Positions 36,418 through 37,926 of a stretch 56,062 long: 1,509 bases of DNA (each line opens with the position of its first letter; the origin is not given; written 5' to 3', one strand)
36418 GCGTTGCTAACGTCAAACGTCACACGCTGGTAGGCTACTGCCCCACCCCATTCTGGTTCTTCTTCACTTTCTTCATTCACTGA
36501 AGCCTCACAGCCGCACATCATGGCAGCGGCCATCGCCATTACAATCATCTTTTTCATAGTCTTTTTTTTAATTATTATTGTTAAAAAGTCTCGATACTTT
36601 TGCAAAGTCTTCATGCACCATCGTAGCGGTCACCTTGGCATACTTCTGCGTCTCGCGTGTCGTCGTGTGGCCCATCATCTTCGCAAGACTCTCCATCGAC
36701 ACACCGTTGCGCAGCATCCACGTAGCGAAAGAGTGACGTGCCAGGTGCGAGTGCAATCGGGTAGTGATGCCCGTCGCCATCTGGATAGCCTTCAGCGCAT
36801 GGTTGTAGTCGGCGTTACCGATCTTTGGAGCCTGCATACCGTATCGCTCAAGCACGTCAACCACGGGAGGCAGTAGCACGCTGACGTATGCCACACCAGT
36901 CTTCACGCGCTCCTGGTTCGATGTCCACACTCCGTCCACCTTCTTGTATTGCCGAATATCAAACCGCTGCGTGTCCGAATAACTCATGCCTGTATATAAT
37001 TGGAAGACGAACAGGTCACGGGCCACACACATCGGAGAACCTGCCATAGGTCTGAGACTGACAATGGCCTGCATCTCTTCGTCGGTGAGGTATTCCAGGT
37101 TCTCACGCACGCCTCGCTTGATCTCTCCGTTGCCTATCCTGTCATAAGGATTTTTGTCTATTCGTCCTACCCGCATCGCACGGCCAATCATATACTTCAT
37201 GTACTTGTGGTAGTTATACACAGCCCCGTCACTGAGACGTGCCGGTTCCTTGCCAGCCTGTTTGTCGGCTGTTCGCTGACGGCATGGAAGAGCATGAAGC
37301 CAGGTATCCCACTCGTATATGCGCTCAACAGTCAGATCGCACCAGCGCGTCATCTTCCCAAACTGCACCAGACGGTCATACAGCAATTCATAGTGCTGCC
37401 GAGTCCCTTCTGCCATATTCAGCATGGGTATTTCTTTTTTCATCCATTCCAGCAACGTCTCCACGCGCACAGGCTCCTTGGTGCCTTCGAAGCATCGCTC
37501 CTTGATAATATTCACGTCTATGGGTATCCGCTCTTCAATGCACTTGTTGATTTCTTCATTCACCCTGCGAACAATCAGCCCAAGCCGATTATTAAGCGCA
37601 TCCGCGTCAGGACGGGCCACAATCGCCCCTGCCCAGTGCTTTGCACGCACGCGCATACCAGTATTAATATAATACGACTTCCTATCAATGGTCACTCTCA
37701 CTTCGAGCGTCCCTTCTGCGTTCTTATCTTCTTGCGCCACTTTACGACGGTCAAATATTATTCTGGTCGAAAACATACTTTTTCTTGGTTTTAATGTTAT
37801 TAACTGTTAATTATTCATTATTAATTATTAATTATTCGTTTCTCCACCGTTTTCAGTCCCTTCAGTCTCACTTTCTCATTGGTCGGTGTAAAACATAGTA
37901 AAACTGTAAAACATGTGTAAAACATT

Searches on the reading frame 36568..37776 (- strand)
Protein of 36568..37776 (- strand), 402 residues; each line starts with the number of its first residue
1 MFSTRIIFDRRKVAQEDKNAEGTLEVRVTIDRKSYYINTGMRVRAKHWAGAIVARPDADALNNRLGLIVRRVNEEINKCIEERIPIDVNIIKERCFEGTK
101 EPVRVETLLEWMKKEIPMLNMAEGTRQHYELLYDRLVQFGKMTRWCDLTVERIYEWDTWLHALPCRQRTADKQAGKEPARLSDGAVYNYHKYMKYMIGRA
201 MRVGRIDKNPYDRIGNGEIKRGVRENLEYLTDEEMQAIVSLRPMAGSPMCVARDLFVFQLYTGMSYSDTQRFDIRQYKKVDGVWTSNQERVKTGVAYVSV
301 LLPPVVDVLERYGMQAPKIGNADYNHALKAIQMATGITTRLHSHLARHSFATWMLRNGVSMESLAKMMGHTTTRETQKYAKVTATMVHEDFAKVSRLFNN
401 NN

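Call 12: search_protein_families(library=pfam, proteins=[window:36568-37776:-], max_evalue=0.01)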
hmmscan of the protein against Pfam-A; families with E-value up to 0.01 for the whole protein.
window:36568-37776:- (402 aa): 3 families
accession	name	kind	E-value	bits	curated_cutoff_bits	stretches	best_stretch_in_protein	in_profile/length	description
PF00589.27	Phage_integrase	-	6e-16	59.1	27.1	1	318-384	104-170/172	Phage integrase family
PF13102.12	Phage_int_SAM_5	-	1.2e-06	29.2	22.3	1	107-212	1-94/98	Phage integrase SAM-like domain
PF17293.8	Arm-DNA-bind_5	-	0.00016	22.6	22.6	1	17-91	9-86/87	Arm DNA-binding domain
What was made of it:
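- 36568..37776 (-): Context: tyrosine integrase with Bacteroidota-type N-terminal domains, about 12 kb from the tmRNA. Pfam Phage_integrase, Phage_int_SAM_5 and Arm-DNA-bind_5 (call 12).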
